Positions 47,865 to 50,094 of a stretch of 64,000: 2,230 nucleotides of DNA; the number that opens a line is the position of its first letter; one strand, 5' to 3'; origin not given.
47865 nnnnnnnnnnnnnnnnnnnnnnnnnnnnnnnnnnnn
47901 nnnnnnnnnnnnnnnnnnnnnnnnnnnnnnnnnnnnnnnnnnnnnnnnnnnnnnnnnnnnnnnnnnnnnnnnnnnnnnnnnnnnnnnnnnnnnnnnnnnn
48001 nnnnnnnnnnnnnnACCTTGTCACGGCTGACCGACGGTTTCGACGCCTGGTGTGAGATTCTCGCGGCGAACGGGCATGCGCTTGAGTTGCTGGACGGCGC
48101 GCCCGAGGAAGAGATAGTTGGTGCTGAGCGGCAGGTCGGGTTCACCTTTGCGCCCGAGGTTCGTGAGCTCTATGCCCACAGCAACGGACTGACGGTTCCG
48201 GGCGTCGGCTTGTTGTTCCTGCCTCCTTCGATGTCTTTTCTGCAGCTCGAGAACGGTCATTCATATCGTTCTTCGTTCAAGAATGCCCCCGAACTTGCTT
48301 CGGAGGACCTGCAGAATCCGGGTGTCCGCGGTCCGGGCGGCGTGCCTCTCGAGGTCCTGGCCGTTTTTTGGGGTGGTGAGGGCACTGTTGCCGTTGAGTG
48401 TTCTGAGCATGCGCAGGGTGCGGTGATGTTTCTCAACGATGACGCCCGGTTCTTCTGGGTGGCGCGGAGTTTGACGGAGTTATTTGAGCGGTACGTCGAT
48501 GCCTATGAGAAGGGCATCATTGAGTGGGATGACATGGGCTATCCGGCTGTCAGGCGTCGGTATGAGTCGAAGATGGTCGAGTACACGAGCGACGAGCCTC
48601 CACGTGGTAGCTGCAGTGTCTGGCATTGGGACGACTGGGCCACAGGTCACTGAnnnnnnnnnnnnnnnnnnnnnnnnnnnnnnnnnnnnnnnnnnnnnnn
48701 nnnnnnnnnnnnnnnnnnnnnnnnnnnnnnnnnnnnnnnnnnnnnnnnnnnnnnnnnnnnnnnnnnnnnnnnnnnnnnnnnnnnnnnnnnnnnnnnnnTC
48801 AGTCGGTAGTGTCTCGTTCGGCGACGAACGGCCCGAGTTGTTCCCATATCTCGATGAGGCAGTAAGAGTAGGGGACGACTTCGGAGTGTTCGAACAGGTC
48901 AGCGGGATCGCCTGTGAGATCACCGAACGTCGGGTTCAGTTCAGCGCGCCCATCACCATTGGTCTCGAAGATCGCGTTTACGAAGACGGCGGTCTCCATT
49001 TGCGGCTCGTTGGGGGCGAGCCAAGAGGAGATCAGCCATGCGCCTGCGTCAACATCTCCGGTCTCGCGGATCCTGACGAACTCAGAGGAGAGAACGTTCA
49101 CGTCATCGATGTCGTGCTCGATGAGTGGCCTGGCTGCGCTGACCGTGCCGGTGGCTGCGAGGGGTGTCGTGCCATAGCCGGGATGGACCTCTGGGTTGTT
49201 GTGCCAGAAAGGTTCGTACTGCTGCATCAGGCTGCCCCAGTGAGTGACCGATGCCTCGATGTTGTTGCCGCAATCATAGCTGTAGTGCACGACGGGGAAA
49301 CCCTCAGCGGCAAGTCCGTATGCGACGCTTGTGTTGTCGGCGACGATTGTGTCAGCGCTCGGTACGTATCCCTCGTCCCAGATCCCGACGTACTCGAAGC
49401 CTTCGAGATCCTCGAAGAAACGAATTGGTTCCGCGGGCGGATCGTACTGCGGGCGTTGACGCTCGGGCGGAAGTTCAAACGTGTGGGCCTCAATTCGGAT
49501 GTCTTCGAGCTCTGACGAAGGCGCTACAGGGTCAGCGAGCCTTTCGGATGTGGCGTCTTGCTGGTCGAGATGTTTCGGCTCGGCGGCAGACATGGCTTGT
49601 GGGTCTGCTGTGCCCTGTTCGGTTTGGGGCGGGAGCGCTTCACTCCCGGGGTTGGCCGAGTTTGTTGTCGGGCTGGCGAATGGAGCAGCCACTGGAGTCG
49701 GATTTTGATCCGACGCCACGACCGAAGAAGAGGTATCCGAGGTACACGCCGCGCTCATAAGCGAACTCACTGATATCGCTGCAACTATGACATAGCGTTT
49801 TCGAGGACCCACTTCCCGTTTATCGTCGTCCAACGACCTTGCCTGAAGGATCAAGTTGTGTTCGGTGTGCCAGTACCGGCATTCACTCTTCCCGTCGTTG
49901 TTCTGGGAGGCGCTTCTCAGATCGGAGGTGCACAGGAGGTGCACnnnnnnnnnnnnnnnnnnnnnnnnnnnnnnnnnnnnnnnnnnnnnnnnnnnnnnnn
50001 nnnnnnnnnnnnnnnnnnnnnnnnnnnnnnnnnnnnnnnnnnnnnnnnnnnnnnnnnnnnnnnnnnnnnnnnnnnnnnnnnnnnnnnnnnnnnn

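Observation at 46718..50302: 3.4-kb integrase-less islet inserted into the 3' end of an acyl-CoA dehydrogenase gene, bracketed by 79-bp direct repeats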

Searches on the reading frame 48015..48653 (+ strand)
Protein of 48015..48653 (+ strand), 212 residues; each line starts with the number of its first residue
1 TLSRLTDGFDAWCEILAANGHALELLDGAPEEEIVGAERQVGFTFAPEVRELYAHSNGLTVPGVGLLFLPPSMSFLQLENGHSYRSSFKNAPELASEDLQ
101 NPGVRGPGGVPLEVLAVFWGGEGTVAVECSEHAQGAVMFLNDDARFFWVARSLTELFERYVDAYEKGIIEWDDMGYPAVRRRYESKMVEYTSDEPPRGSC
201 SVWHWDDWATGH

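Call 7: search_protein_families(library=pfam, proteins=[window:48015-48653:+], max_evalue=0.01)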
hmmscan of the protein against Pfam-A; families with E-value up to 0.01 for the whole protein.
window:48015-48653:+ (212 aa): 1 family
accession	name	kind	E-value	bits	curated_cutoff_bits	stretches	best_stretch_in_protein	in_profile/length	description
PF09346.15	SMI1_KNR4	-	2.1e-06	28.8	25.4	1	28-158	1-124/125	SMI1 / KNR4 family (SUKH-1)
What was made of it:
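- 48015..48653 (+): SMI1/KNR4 (SUKH-1) protein. It overlaps the end of ORF369 by 41 nt. PF09346, E 2.1e-6, above the gathering score (call 7).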

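Call 43: search_protein_families(library=padloc, proteins=[window:48015-48653:+], max_evalue=0.01)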
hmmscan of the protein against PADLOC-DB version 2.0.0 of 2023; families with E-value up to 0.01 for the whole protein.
window:48015-48653:+ (212 aa): 0 families

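Call 44: search_protein_families(library=ncbifam, proteins=[window:48015-48653:+], max_evalue=0.01)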
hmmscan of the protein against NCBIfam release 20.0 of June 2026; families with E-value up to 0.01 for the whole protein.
window:48015-48653:+ (212 aa): 0 families

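Call 75: list_cluster_members(proteins=[P0001, window:48015-48653:+, window:46955-48055:+, window:45570-46796:+, window:51078-51740:-])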
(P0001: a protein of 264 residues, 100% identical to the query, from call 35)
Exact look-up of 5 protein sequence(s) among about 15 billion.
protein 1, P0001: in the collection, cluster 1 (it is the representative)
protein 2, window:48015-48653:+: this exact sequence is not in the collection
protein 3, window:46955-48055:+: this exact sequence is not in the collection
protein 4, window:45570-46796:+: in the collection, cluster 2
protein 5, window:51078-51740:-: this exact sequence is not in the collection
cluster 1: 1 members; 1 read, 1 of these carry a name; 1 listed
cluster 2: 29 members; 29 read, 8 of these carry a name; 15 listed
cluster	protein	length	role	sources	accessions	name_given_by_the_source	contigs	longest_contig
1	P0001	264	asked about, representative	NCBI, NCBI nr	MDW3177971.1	MAG: hypothetical protein R8J94_11325 [Acidimicrobiia bacterium] | hypothetical protein [Acidimicrobiia bacterium]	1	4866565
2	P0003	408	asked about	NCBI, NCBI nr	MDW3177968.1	MAG: acyl-CoA dehydrogenase family protein [Acidimicrobiia bacterium] | acyl-CoA dehydrogenase family protein [Acidimicrobiia bacterium]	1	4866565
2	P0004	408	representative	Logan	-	-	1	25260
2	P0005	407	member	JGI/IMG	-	alkylation response protein AidB-like acyl-CoA dehydrogenase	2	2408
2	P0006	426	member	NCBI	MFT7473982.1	MAG: acyl-CoA dehydrogenase [Verrucomicrobiales bacterium]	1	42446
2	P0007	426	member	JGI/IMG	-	acyl-CoA dehydrogenase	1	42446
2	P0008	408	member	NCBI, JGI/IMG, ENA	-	alkylation response protein AidB-like acyl-CoA dehydrogenase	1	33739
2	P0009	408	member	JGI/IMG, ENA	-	alkylation response protein AidB-like acyl-CoA dehydrogenase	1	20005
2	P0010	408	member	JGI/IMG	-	acyl-CoA dehydrogenase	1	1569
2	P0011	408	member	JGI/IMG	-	acyl-CoA dehydrogenase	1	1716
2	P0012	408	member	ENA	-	-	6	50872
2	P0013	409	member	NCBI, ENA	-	-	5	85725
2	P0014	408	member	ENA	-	-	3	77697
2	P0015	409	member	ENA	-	-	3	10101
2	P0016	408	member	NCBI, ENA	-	-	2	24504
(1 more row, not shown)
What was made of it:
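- The source is a MAG (call 75). The source contig is 4,866,565 bp long (call 75).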

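Call 86: search_protein_families(library=pfam, proteins=[L176:7850-8134:+, L176:9364-9603:-, L176:8947-9282:+], max_evalue=1)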
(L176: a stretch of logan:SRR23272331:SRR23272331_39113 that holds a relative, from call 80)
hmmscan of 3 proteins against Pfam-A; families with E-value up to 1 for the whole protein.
L176:7850-8134:+ (95 aa): 1 family
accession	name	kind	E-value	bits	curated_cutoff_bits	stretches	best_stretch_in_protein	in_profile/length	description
PF14657.12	Arm-DNA-bind_4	-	0.17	11.9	22.3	1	11-29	1-20/47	Arm DNA-binding domain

L176:9364-9603:- (79 aa): 3 families
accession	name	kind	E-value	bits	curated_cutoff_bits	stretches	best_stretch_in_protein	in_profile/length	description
PF12728.13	HTH_17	-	3.7e-07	30.7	27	1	11-61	1-44/51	Helix-turn-helix domain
PF13384.12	HTH_23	-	0.0018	18.5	24.6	1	10-45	16-50/50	Homeodomain-like domain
PF13518.12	HTH_28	-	0.027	15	25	1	13-44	14-44/52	Helix-turn-helix domain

L176:8947-9282:+ (111 aa): 0 families

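Call 89: find_homologous_proteins(query=window:48015-48653:+, max_evalue=0.001)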
Query window:48015-48653:+ (212 aa): 1 proteins with E <= 0.001 among 318 candidates.
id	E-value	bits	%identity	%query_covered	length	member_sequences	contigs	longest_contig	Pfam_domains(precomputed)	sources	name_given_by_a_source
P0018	1.8e-143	494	100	100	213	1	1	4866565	PF09346.16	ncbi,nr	ncbi:MAG: SMI1/KNR4 family protein [Acidimicrobiia bacterium]|nr:SMI1/KNR4 family protein [Acidimicr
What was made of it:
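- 48015..48653 (+): The only database hit is itself (P0018), named an SMI1/KNR4 family protein by NCBI (call 89).
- Checked: a 212-aa SMI1/KNR4 (SUKH-1) protein, PF09346, 28.8 bits against a cut-off of 25.4 (call 7), with no homologue but itself (call 89);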

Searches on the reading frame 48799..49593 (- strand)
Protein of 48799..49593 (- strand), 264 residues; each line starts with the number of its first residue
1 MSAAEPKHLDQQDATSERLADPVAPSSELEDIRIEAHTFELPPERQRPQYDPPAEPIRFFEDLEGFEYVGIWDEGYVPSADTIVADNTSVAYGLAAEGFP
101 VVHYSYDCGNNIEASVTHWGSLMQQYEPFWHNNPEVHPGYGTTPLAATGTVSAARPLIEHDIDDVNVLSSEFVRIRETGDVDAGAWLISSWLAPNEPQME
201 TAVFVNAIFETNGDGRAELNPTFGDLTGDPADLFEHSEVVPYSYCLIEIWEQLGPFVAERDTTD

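Call 37: find_encoding_contigs(protein=window:48799-49593:-, flank=10000, max_places=10)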
Protein window:48799-49593:- (264 aa): no gene with exactly this product is on record in the collection.

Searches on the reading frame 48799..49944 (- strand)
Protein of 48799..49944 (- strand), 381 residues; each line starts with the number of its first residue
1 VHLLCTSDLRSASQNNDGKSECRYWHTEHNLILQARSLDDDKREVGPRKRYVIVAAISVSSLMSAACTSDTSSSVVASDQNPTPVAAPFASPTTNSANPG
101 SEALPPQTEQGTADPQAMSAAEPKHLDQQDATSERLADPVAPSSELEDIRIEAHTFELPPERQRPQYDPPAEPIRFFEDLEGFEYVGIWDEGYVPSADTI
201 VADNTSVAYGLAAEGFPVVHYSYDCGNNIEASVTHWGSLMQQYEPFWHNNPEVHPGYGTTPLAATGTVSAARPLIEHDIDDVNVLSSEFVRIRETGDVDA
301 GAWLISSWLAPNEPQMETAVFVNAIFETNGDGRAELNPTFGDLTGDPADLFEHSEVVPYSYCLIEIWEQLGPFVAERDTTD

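Call 7: search_protein_families(library=pfam, proteins=[window:48799-49944:-], max_evalue=0.01)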
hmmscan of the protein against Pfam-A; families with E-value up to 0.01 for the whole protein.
window:48799-49944:- (381 aa): 0 families

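Call 35: search_protein_representatives(protein=window:48799-49767:-)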
Query: 322 residues. Proteins with E-value up to 0.001 (for the whole library): 2; up to 1e-10: 1; up to 1e-30: 1. The best 2 are listed.
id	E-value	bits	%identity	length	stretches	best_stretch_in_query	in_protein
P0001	2.0e-178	609.1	100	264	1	59-322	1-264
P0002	4.8e-04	36.0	30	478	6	244-287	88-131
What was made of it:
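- Checked: a minus-strand ORF whose only real hit is itself (call 35).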

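Call 43: search_protein_families(library=padloc, proteins=[window:48799-49767:-], max_evalue=0.01)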
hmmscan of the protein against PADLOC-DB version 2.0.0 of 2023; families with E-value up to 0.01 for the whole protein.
window:48799-49767:- (322 aa): 0 families

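Call 44: search_protein_families(library=ncbifam, proteins=[window:48799-49767:-], max_evalue=0.01)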
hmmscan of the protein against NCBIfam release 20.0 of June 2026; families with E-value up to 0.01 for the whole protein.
window:48799-49767:- (322 aa): 0 families

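Call 76: find_encoding_contigs(protein=P0012, flank=10000, max_places=10)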
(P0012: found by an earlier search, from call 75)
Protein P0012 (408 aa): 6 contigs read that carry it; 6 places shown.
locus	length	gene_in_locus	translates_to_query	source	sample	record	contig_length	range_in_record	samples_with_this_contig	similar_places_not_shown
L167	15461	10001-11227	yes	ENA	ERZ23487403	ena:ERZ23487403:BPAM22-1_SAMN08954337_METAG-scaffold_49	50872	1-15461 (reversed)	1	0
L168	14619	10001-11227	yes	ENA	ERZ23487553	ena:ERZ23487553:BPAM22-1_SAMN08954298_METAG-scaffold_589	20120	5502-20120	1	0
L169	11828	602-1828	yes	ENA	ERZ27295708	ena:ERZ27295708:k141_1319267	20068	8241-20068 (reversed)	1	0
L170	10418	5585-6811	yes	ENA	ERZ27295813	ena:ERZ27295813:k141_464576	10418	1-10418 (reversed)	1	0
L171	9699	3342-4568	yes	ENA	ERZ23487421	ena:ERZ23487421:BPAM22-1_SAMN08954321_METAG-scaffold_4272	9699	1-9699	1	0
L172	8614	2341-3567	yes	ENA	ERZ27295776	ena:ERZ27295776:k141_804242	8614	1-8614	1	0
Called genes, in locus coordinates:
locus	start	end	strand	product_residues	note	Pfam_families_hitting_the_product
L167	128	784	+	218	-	PF10708:DUF2510 (weak), PF06271:RDD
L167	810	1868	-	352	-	PF00108:Thiolase_N, PF08545:ACP_syn_III, PF08541:ACP_syn_III_C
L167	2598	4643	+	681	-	PF00930:DPPIV_N, PF02129:Peptidase_S15, PF20434:BD-FAE (faint), PF01738:DLH, PF00326:Peptidase_S9, PF00561:Abhydrolase_1 (faint), PF12146:Hydrolase_4 (weak)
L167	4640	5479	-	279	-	PF09084:NMT1, PF12974:Phosphonate-bd (weak), PF22384:PBP2_Ca3427_like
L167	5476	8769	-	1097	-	PF00133:tRNA-synt_1, PF01406:tRNA-synt_1e (faint), PF09334:tRNA-synt_1g, PF13603:tRNA-synt_1_2 (faint), PF00133:tRNA-synt_1, PF08264:Anticodon_1, PF10458:Val_tRNA-synt_C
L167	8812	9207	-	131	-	PF00027:cNMP_binding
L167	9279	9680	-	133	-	PF00027:cNMP_binding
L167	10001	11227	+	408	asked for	PF02771:Acyl-CoA_dh_N, PF02770:Acyl-CoA_dh_M, PF00441:Acyl-CoA_dh_1, PF08028:Acyl-CoA_dh_2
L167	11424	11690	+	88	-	PF02467:Whib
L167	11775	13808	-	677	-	PF00724:Oxidored_FMN, PF00890:FAD_binding_2 (faint), PF07992:Pyr_redox_2 (weak), PF01946:Thi4 (faint), PF03486:HI0933_like (weak), PF07992:Pyr_redox_2, PF12831:FAD_oxidored (weak), PF13450:NAD_binding_8 (weak), +1 more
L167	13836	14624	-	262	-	PF00590:TP_methylase, PF23016:RsmI_C (faint)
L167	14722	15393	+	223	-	-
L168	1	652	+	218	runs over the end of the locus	PF10708:DUF2510 (weak), PF06271:RDD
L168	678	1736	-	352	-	PF00108:Thiolase_N, PF08545:ACP_syn_III, PF08541:ACP_syn_III_C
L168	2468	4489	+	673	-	PF00930:DPPIV_N, PF02129:Peptidase_S15, PF20434:BD-FAE (faint), PF01738:DLH, PF00326:Peptidase_S9, PF00561:Abhydrolase_1 (faint), PF12146:Hydrolase_4 (weak)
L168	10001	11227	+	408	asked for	PF02771:Acyl-CoA_dh_N, PF02770:Acyl-CoA_dh_M, PF00441:Acyl-CoA_dh_1, PF08028:Acyl-CoA_dh_2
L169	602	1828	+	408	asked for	PF02771:Acyl-CoA_dh_N, PF02770:Acyl-CoA_dh_M, PF00441:Acyl-CoA_dh_1, PF08028:Acyl-CoA_dh_2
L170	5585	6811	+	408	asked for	PF02771:Acyl-CoA_dh_N, PF02770:Acyl-CoA_dh_M, PF00441:Acyl-CoA_dh_1, PF08028:Acyl-CoA_dh_2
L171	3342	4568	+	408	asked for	PF02771:Acyl-CoA_dh_N, PF02770:Acyl-CoA_dh_M, PF00441:Acyl-CoA_dh_1, PF08028:Acyl-CoA_dh_2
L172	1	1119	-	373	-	?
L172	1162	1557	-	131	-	PF00027:cNMP_binding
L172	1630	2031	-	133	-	PF00027:cNMP_binding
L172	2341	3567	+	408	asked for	PF02771:Acyl-CoA_dh_N, PF02770:Acyl-CoA_dh_M, PF00441:Acyl-CoA_dh_1, PF08028:Acyl-CoA_dh_2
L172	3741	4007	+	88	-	PF02467:Whib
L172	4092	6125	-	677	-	PF00724:Oxidored_FMN, PF00890:FAD_binding_2 (faint), PF07992:Pyr_redox_2 (weak), PF01946:Thi4 (faint), PF03486:HI0933_like (weak), PF07992:Pyr_redox_2, PF12831:FAD_oxidored (weak), PF13450:NAD_binding_8 (weak), +1 more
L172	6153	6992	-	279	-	PF00590:TP_methylase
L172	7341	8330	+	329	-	PF01925:TauE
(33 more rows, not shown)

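Call 77: find_encoding_contigs(protein=P0014, flank=10000, max_places=10)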
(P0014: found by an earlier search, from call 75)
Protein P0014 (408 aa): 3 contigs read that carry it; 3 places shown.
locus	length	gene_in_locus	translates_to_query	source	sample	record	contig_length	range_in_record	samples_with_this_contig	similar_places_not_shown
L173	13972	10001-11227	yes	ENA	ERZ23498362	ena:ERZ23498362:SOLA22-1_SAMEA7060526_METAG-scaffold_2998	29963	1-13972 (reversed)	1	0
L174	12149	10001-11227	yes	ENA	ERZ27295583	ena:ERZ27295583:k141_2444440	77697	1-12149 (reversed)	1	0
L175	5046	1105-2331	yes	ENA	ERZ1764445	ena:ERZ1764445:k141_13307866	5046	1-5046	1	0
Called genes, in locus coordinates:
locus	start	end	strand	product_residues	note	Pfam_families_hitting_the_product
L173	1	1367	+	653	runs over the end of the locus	PF00930:DPPIV_N, PF02129:Peptidase_S15, PF01738:DLH, PF12146:Hydrolase_4 (weak), PF00326:Peptidase_S9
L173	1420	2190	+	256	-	PF23441:SDR, PF00106:adh_short, PF13561:adh_short_C2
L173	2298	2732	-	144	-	-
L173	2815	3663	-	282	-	PF22384:PBP2_Ca3427_like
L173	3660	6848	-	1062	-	PF00133:tRNA-synt_1, PF09334:tRNA-synt_1g, PF13603:tRNA-synt_1_2 (faint), PF08264:Anticodon_1, PF10458:Val_tRNA-synt_C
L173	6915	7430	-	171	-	PF00027:cNMP_binding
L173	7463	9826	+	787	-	PF01315:Ald_Xan_dh_C, PF02738:MoCoBD_1, PF20256:MoCoBD_2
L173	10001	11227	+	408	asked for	PF02771:Acyl-CoA_dh_N, PF02770:Acyl-CoA_dh_M, PF00441:Acyl-CoA_dh_1, PF08028:Acyl-CoA_dh_2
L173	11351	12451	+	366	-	PF00589:Phage_integrase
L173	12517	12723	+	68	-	-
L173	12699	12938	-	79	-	PF12728:HTH_17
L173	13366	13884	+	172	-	-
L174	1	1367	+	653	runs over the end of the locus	PF00930:DPPIV_N, PF02129:Peptidase_S15, PF01738:DLH, PF12146:Hydrolase_4 (weak), PF00326:Peptidase_S9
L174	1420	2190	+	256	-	PF23441:SDR, PF00106:adh_short, PF13561:adh_short_C2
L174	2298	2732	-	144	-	-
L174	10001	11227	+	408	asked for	PF02771:Acyl-CoA_dh_N, PF02770:Acyl-CoA_dh_M, PF00441:Acyl-CoA_dh_1, PF08028:Acyl-CoA_dh_2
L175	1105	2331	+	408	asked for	PF02771:Acyl-CoA_dh_N, PF02770:Acyl-CoA_dh_M, PF00441:Acyl-CoA_dh_1, PF08028:Acyl-CoA_dh_2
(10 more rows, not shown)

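Call 80: find_encoding_contigs(protein=P0004, flank=10000, max_places=6)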
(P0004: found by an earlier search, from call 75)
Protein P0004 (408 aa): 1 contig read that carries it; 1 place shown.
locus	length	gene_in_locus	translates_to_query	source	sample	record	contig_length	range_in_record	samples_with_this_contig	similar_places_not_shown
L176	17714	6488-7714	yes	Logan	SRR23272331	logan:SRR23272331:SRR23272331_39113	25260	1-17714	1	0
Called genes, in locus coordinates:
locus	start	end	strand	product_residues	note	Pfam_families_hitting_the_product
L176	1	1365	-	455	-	?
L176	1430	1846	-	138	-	PF00027:cNMP_binding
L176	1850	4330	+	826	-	PF01315:Ald_Xan_dh_C, PF02738:MoCoBD_1, PF20256:MoCoBD_2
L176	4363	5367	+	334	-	PF02687:FtsX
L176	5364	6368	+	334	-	PF00005:ABC_tran, PF02463:SMC_N (faint), PF13304:AAA_21 (faint), PF00027:cNMP_binding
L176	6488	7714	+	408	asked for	PF02771:Acyl-CoA_dh_N, PF02770:Acyl-CoA_dh_M, PF00441:Acyl-CoA_dh_1, PF08028:Acyl-CoA_dh_2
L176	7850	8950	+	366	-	PF00589:Phage_integrase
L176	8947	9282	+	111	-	-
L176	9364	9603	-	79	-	PF12728:HTH_17 (weak)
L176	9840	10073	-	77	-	-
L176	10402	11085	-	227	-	PF01844:HNH (weak)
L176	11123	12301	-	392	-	PF02463:SMC_N (weak), PF11398:DUF2813 (faint), PF13175:AAA_15, PF13476:AAA_23, PF13175:AAA_15, PF13304:AAA_21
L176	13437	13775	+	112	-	-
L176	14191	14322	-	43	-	-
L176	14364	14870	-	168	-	PF00702:Hydrolase, PF08282:Hydrolase_3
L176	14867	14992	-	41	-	-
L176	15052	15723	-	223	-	PF08241:Methyltransf_11, PF13649:Methyltransf_25 (weak)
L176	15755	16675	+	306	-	PF13692:Glyco_trans_1_4, PF00534:Glycos_transf_1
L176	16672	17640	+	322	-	-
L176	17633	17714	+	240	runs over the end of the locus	PF13489:Methyltransf_23 (weak), PF08241:Methyltransf_11, PF08242:Methyltransf_12 (weak), PF13649:Methyltransf_25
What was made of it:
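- The same holds in the closer relatives L173-L176, where an HTH_17 excisionase-like gene follows (calls 77, 80).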

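Call 81: find_encoding_contigs(protein=P0016, flank=10000, max_places=6)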
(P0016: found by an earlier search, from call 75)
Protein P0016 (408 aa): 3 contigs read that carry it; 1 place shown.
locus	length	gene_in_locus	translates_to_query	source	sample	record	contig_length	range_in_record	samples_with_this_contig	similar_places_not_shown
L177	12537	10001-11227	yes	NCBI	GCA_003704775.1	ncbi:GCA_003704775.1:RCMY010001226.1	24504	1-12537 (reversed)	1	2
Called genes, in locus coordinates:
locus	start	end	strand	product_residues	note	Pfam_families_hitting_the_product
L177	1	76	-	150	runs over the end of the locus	-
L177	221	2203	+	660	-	PF00930:DPPIV_N, PF02129:Peptidase_S15, PF00326:Peptidase_S9, PF00561:Abhydrolase_1 (faint), PF01738:DLH, PF12146:Hydrolase_4 (weak)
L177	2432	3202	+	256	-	PF00106:adh_short, PF13561:adh_short_C2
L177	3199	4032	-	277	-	PF22384:PBP2_Ca3427_like (weak)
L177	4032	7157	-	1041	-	PF00133:tRNA-synt_1, PF01406:tRNA-synt_1e (faint), PF09334:tRNA-synt_1g, PF13603:tRNA-synt_1_2 (faint), PF08264:Anticodon_1, PF10458:Val_tRNA-synt_C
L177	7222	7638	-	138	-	PF00027:cNMP_binding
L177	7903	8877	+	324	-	PF02687:FtsX (weak)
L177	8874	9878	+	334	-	PF00005:ABC_tran, PF02463:SMC_N (faint), PF13304:AAA_21 (weak), PF00027:cNMP_binding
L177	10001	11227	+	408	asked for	PF02771:Acyl-CoA_dh_N, PF02770:Acyl-CoA_dh_M, PF00441:Acyl-CoA_dh_1, PF08028:Acyl-CoA_dh_2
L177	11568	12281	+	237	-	-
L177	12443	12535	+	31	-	?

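Call 86: search_protein_families(library=pfam, proteins=[L176:7850-8134:+, L176:9364-9603:-, L176:8947-9282:+], max_evalue=1)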
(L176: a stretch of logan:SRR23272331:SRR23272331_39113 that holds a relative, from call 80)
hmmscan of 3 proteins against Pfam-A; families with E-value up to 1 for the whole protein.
L176:7850-8134:+ (95 aa): 1 family
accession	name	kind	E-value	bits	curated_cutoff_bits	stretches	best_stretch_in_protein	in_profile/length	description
PF14657.12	Arm-DNA-bind_4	-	0.17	11.9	22.3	1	11-29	1-20/47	Arm DNA-binding domain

L176:9364-9603:- (79 aa): 3 families
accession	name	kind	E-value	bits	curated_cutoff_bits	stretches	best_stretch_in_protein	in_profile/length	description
PF12728.13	HTH_17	-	3.7e-07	30.7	27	1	11-61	1-44/51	Helix-turn-helix domain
PF13384.12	HTH_23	-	0.0018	18.5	24.6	1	10-45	16-50/50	Homeodomain-like domain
PF13518.12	HTH_28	-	0.027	15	25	1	13-44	14-44/52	Helix-turn-helix domain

L176:8947-9282:+ (111 aa): 0 families
